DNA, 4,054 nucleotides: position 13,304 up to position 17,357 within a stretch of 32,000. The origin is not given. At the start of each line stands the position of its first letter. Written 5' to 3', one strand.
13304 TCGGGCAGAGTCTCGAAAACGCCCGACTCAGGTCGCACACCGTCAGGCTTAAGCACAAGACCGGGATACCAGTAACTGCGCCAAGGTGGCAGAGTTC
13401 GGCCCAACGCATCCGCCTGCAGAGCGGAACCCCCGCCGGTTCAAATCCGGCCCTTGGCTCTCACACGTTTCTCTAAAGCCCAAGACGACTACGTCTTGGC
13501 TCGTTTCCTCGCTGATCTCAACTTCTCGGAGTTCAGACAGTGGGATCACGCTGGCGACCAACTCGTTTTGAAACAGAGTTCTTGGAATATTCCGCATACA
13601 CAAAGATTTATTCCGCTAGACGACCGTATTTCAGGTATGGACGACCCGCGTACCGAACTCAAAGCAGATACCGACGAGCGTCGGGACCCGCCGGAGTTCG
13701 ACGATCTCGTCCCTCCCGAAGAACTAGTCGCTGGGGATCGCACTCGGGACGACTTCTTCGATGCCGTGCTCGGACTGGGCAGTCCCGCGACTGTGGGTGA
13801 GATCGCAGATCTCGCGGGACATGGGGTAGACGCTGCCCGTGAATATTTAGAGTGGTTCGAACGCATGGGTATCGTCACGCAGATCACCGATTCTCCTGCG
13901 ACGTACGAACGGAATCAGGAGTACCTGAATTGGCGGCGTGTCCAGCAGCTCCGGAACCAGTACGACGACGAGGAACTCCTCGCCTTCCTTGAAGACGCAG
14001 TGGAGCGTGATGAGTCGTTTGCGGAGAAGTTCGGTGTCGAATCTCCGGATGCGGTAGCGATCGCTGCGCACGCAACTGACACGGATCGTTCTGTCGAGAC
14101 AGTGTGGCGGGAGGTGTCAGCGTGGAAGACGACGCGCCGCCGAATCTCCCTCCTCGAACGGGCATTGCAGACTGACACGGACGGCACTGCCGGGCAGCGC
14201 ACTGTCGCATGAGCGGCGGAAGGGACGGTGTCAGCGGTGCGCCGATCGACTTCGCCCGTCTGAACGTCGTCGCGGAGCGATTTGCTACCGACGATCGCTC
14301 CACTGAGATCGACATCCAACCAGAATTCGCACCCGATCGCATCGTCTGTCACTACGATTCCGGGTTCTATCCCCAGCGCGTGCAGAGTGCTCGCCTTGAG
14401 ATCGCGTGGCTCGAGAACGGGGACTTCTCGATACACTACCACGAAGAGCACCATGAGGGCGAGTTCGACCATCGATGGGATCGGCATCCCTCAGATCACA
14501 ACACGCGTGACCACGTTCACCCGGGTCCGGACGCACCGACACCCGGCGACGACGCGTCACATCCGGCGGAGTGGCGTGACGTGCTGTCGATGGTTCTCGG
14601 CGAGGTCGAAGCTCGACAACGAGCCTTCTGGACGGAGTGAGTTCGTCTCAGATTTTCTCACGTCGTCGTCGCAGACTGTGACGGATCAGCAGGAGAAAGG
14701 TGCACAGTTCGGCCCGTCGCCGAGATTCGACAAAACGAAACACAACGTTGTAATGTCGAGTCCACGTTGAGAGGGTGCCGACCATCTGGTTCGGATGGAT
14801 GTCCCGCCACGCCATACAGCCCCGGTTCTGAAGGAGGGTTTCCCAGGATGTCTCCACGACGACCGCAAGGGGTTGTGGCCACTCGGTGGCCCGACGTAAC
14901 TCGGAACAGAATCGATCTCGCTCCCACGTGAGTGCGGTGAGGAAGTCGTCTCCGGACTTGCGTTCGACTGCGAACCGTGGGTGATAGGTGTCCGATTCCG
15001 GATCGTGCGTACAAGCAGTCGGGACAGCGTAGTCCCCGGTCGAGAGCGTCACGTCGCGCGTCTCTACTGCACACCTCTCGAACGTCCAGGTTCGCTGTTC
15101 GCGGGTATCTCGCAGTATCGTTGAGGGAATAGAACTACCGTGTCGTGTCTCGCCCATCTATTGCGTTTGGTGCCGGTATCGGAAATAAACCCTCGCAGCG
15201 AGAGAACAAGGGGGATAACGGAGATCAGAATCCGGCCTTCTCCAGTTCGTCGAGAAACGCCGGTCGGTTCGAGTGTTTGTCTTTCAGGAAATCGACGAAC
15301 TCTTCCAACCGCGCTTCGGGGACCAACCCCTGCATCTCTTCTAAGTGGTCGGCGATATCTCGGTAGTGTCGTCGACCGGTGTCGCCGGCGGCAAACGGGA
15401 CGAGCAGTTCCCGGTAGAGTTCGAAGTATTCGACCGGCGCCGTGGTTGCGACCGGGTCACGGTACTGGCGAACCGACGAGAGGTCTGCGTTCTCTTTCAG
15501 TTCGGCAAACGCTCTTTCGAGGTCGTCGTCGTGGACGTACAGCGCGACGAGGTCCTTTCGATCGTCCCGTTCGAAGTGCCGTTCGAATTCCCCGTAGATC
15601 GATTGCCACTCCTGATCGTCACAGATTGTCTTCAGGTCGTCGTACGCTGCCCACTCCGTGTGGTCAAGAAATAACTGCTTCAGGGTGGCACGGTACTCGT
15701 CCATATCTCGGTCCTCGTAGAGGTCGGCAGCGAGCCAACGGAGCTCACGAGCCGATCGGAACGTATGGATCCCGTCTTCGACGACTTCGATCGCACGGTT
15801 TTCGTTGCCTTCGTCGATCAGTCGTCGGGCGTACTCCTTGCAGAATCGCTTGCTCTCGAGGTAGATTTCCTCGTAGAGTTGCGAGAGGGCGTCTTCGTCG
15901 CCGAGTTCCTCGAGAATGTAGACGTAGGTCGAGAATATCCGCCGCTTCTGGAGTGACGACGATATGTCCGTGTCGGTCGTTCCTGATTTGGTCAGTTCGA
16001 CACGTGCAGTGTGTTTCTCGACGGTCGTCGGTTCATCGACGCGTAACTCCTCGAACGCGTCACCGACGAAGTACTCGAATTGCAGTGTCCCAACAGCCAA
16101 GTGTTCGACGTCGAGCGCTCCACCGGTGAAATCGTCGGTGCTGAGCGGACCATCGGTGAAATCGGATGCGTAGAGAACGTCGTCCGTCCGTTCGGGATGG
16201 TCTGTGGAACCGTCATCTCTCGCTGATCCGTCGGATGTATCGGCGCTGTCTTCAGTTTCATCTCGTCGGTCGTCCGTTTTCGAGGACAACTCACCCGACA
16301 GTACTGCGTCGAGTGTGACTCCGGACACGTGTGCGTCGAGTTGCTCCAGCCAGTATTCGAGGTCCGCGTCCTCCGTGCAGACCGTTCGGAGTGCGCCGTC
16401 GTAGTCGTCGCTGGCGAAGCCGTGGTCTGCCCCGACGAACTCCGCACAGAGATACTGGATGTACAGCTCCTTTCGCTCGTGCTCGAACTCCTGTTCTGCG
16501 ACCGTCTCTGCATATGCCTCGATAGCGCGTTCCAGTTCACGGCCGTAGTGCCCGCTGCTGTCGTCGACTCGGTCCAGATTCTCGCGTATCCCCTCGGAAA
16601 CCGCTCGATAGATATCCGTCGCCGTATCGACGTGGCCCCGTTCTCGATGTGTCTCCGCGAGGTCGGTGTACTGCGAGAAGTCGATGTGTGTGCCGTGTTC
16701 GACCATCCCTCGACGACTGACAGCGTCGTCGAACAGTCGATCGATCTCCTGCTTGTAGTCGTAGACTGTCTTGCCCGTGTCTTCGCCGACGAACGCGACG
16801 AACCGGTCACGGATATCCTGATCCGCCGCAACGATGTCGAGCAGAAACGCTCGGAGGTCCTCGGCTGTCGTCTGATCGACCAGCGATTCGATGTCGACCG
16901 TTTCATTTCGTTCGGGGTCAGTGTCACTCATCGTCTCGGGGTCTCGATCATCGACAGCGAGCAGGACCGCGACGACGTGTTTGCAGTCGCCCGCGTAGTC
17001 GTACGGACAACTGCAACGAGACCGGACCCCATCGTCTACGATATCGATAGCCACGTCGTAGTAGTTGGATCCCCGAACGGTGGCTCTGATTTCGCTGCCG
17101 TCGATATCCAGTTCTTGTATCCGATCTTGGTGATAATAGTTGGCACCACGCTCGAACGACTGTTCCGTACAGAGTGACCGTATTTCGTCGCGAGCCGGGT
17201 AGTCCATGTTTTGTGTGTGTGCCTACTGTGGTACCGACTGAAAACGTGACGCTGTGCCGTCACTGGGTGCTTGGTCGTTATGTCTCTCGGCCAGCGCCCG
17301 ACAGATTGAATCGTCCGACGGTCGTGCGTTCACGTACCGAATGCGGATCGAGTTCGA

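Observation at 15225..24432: The two SWIM proteins are paralogs; the short one equals the N-terminal ~260 aa of the long one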

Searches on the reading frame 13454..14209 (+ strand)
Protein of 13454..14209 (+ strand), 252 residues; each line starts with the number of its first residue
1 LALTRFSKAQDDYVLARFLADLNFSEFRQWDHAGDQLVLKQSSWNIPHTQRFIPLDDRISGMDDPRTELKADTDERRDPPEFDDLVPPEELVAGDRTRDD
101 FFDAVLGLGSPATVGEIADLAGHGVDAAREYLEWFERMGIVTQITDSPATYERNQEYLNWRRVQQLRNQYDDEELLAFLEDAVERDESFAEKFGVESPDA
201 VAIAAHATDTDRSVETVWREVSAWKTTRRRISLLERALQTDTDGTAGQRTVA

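Call 5: search_protein_families(library=pfam, proteins=[window:13454-14209:+], max_evalue=0.01)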
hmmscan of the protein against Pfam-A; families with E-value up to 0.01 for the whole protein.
window:13454-14209:+ (252 aa): 1 family
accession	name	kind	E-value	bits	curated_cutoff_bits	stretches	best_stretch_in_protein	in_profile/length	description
PF24033.1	DUF7342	-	4.2e-30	105.1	31.6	1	93-239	3-146/150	Family of unknown function (DUF7342)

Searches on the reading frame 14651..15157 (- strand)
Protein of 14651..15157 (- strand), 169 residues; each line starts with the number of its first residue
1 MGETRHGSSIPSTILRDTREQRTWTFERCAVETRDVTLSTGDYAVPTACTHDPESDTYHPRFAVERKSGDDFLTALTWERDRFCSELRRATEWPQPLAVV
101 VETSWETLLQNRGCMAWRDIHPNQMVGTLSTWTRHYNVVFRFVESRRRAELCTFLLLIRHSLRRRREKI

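Call 23: search_protein_families(library=pfam, proteins=[window:14651-15157:-], max_evalue=0.01)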
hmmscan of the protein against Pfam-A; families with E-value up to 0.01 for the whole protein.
window:14651-15157:- (169 aa): 2 families
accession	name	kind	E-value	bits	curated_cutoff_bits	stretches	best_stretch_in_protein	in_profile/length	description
PF02732.21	ERCC4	-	8.6e-13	48.8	24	1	17-147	2-131/140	ERCC4 domain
PF16856.10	CDC4_D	-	0.0093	16.2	27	0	137-164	24-51/51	Cell division control protein 4 dimerisation domain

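Call 71: search_protein_families(library=padloc, proteins=[window:14651-15157:-], max_evalue=0.001)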
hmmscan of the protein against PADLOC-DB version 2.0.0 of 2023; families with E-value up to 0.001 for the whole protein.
window:14651-15157:- (169 aa): 0 families

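Call 97: search_solved_structures(query=window:14651-15157:-, max_evalue=1)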
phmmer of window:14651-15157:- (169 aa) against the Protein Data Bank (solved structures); distinct sequences matched with E-value up to 1: 2.
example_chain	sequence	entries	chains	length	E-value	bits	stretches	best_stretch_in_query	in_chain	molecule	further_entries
8bl3_A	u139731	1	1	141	0.28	14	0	29-109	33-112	scIg12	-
1j22_A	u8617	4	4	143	0.39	13.6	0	62-168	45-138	ATP-dependent RNA helicase, putative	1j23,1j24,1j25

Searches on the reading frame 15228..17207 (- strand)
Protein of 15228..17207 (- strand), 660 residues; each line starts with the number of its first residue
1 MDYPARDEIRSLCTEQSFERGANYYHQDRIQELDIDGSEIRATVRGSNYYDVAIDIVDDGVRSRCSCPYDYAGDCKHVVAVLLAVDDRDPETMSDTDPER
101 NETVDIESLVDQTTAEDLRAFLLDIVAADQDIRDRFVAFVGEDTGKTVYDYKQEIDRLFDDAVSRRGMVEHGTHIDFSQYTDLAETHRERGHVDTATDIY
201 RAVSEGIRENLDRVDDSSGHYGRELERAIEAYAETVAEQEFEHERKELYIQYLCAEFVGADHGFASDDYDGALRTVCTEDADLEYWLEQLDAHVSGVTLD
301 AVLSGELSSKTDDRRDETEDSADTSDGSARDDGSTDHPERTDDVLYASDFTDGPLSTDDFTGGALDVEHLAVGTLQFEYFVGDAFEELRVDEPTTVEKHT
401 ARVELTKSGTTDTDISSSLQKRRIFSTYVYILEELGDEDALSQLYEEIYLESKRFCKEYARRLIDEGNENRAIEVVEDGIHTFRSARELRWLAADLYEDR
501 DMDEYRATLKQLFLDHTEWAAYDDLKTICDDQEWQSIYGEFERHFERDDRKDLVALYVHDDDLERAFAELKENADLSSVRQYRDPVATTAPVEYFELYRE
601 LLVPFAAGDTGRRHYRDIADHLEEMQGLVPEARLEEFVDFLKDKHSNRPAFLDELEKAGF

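Call 5: search_protein_families(library=pfam, proteins=[window:15228-17207:-], max_evalue=0.01)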
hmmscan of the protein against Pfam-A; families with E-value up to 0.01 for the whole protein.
window:15228-17207:- (660 aa): 3 families
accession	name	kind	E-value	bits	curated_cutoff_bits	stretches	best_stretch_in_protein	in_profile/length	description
PF04434.22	SWIM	-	2.3e-06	27.4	19.6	1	51-85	2-37/38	SWIM zinc finger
PF10038.14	DUF2274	-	0.0093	16.8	23.8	0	224-265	24-65/69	Protein of unknown function (DUF2274)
PF21810.3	DUF6880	-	0.0094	15.4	27.3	0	393-492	195-294/472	Family of unknown function (DUF6880)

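Call 7: search_protein_families(library=ncbifam, proteins=[window:15228-17207:-], max_evalue=0.01)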
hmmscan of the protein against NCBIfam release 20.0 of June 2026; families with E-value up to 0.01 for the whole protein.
window:15228-17207:- (660 aa): 0 families

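Call 8: search_protein_families(library=padloc, proteins=[window:15228-17207:-], max_evalue=0.01)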
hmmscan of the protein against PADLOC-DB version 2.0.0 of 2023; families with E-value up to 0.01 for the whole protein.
window:15228-17207:- (660 aa): 2 families
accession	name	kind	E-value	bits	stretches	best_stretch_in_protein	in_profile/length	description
PDLC05053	PDC-S62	-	1.3e-23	81.5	1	6-229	11-231/566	-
PDLC02850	DpdE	-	7.9e-05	18.7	1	14-84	16-85/1282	DpdE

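Call 10: find_homologous_proteins(query=window:15228-17207:-, max_evalue=0.001)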
Query window:15228-17207:- (660 aa): 164 proteins with E <= 0.001 among 8000 candidates; the best 120 are listed.
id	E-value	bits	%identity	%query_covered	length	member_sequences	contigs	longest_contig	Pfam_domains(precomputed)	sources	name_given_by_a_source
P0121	0.0e+0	1468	100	100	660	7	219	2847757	PF04434.23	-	-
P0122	0.0e+0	1297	88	100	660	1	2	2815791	PF04434.23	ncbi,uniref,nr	ncbi:adenosinetriphosphatase protein [Halorhabdus tiamatea SARL4B]|uniref:Adenosinetriphosphatase pr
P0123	0.0e+0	1282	87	100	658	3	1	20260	PF04434.23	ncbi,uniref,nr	ncbi:SWIM zinc finger family protein [Halorubrum distributum]|uniref:SWIM-type domain-containing pro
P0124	0.0e+0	1279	87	100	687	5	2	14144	PF04434.23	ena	-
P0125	0.0e+0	1276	87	100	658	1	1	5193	PF04434.23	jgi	jgi:hypothetical protein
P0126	0.0e+0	1275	87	100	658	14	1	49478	PF04434.23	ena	-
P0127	0.0e+0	1270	86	100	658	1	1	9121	PF04434.23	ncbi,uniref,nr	ncbi:hypothetical protein GS429_11620 [Natronorubrum sp. JWXQ-INN-674]|uniref:SWIM-type domain-conta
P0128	0.0e+0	1262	86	100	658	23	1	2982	PF04434.23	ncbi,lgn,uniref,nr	ncbi:SWIM zinc finger family protein [Halorubrum ezzemoulense]|uniref:SWIM zinc finger family protei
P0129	0.0e+0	1261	87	100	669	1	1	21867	PF04434.23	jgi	jgi:hypothetical protein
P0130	0.0e+0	1259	86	100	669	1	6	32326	PF04434.23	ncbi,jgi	ncbi:MAG: hypothetical protein ACI9TI_001764 [Natronomonas sp.]|jgi:hypothetical protein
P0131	0.0e+0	1248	84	100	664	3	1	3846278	-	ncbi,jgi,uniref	ncbi:SWIM zinc finger family protein [Natronomonas marina]|jgi:hypothetical protein|uniref:SWIM zinc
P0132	0.0e+0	1237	86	99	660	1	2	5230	PF04434.23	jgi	jgi:hypothetical protein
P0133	0.0e+0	1236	86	99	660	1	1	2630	PF04434.23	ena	-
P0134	0.0e+0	1235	85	99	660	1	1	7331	PF04434.23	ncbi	-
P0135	0.0e+0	1230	85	100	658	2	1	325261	PF04434.23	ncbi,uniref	ncbi:SWIM zinc finger family protein [Halorubrum sp. N11]|uniref:SWIM zinc finger family protein n=1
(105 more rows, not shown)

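Call 38: search_solved_structures(query=A3, max_evalue=1)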
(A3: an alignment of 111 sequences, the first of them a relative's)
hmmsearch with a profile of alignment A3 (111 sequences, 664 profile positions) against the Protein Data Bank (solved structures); distinct sequences matched with E-value up to 1: 0.

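Call 49: predict_structure(alignment_id=A3)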
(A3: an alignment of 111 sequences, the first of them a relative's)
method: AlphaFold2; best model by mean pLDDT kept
length: 660 residues; sequences in the alignment: 111
mean_pLDDT: 79.0   pTM: 0.61
mean pLDDT of the five models: 79.0, 77.9, 77.6, 74.4, 71.2
residues with pLDDT >= 90: 267; 70-90: 240; 50-70: 57; < 50: 96
segments of 3 or more residues with pLDDT < 50: 89-103, 298-340, 354-376, 406-416
pLDDT, mean of each block of 10 residues (from residue 1): 80 87 90 86 89 83 81 80 77 31 70 91 89 87 86 93 83 86 93 94 93 76 93 94 93 90 84 95 94 60 40 26 24 35 61 45 37 46 56 65 51 52 89 93 91 93 95 95 87 95 96 92 95 94 88 90 87 75 78 88 75 87 88 92 89 91
secondary structure, 60 per line:
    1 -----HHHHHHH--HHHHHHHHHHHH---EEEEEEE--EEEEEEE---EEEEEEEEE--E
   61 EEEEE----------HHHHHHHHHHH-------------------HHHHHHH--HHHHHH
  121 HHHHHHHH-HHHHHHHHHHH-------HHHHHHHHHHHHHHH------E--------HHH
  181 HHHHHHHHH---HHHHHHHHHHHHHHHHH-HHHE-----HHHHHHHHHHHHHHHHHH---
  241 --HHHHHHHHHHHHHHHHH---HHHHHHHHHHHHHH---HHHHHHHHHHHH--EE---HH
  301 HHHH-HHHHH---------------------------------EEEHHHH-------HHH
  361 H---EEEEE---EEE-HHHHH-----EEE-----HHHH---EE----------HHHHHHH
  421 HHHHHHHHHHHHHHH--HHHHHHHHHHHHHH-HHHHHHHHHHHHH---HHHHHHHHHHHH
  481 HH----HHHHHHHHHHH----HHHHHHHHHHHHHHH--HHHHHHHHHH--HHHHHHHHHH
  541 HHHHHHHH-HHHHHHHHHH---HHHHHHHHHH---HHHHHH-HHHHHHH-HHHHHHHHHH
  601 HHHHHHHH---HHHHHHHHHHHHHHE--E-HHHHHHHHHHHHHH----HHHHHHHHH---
elements in order: H6-12 H15-26 E30-36 E39-45 E49-57 E60-65 H76-86 H106-112 H115-128 H130-140 H148-162 H178-189 H193-209 H220-237 H243-259 H263-276 H280-291 H299-304 H306-310 E344-346 H347-350 H358-361 E365-369 E373-375 H377-381 E387-389 H395-398 H414-435 H438-451 H453-465 H469-482 H487-497 H502-516 H519-528 H531-548 H550-559 H563-572 H576-581 H583-589 H591-608 H612-625 H631-644 H649-657

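Call 61: fold_search(model_id=the predicted structure, library=pdb)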
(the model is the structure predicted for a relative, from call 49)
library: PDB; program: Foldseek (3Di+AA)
matches with E <= 10: 1257; with E <= 0.001: 12
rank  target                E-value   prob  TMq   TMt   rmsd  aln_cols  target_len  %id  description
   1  9hvq_Q                8.8e-05  1.00  0.16  0.13  25.1       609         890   10  Structure of the transcribing Pol II-DSIF-PAF-SPT6-RECQL5 complex (released 2025-07-16)
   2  8c6j_S                1.2e-04  1.00  0.22  0.23  26.1       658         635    9  Human spliceosomal PM5 C* complex (released 2023-07-12)
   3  7rdr_A                1.4e-04  1.00  0.15  0.21  21.8       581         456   13  Circular tandem repeat protein with novel repeat topology and enhanced subunit contact surfaces (released 2021-09-01)
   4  6bq1_B                1.6e-04  1.00  0.16  0.15  28.6       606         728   12  Human PI4KIIIa lipid kinase complex (released 2017-12-13)
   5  8qxd_N                3.4e-04  1.00  0.20  0.17  20.2       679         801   10  Cryo-EM structure of the cross-exon pre-B complex (released 2024-05-22)
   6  9l5r_I                4.4e-04  1.00  0.23  0.21  20.1       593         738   11  Cryo-EM structure of the thermophile spliceosome (state ILS) (released 2025-03-12)
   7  9fmd_J                5.0e-04  1.00  0.22  0.24  23.0       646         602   13  Integrative model of the human post-catalytic spliceosome (P-complex) (released 2024-07-10)
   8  5dse_C                5.2e-04  0.99  0.17  0.16  26.1       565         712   12  Crystal Structure of the TTC7B/Hyccin Complex (released 2015-12-02)
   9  8r0a_N                5.9e-04  1.00  0.18  0.16  24.5       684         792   10  Cryo-EM structure of the cross-exon pre-B+5'ss complex (released 2024-05-22)
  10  8a3t_J                7.5e-04  0.97  0.13  0.16  27.0       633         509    8  S. cerevisiae APC/C-Cdh1 complex (released 2022-08-31)
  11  7y4i_A                7.9e-04  0.99  0.15  0.13  24.9       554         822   10  Crystal structure of SPINDLY in complex with GDP (released 2022-12-07)
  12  9rwz_N                9.7e-04  0.85  0.13  0.11  24.0       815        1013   12  ZSWIM8-CUL3 complex bound to AGO2-miR-7-CYRANO (released 2026-03-18)
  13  6eou                  1.2e-03  1.00  0.16  0.28  13.0       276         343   14  O-GlcNAc transferase TPR domain with the intellectual disability associated mutation L254F (released 2018-05-09)
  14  8bbg_D                1.2e-03  0.98  0.17  0.10  24.2       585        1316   14  Structure of the IFT-A complex; anterograde IFT-A train model (released 2022-12-21)
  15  4buj_F                1.3e-03  0.84  0.12  0.07  24.7       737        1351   10  Crystal structure of the S. cerevisiae Ski2-3-8 complex (released 2013-08-28)
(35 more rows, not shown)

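Call 68: search_protein_families(library=phrogs, proteins=[window:15228-17207:-], max_evalue=0.001)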
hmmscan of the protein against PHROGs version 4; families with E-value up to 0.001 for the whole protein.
window:15228-17207:- (660 aa): 0 families
